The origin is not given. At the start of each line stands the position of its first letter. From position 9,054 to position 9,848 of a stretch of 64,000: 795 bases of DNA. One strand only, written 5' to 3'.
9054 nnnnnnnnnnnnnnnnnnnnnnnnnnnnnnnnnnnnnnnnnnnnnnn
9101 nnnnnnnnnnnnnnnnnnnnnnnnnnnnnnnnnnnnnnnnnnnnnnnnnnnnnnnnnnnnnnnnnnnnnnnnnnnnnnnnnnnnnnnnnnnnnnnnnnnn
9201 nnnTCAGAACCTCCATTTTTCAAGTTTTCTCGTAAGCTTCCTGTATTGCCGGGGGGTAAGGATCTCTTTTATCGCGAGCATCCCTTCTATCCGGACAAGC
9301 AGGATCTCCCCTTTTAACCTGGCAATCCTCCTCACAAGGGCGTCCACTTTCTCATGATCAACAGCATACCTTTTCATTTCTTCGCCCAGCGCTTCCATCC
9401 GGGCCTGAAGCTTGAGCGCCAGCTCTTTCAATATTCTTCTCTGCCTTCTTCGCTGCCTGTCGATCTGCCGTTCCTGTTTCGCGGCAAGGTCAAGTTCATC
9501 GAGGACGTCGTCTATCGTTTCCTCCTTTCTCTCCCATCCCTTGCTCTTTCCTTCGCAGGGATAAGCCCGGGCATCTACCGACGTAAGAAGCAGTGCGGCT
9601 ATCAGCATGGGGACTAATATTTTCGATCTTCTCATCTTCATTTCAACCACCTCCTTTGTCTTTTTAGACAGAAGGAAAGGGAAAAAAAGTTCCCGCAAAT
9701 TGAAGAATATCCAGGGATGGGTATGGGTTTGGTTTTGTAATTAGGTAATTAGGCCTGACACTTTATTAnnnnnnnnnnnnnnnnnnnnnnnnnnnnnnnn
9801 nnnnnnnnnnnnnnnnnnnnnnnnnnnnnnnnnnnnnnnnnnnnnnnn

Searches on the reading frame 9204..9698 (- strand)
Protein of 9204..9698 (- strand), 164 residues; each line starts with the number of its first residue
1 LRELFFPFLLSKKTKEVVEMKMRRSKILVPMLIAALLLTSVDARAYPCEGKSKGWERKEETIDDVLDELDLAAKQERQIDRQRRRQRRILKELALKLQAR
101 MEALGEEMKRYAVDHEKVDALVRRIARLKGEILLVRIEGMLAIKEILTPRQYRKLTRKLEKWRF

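Call 10: search_protein_families(library=pfam, proteins=[window:9204-9698:-], max_evalue=0.01)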
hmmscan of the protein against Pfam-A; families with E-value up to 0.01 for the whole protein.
window:9204-9698:- (164 aa): 2 families
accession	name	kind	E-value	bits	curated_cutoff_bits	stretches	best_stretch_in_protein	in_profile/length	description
PF13801.11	Metal_resist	-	8.2e-07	29.7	29.2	1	33-152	5-123/125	Heavy-metal resistance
PF07813.17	LTXXQ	-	0.0027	18.8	24.3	1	58-156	2-97/100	LTXXQ motif family protein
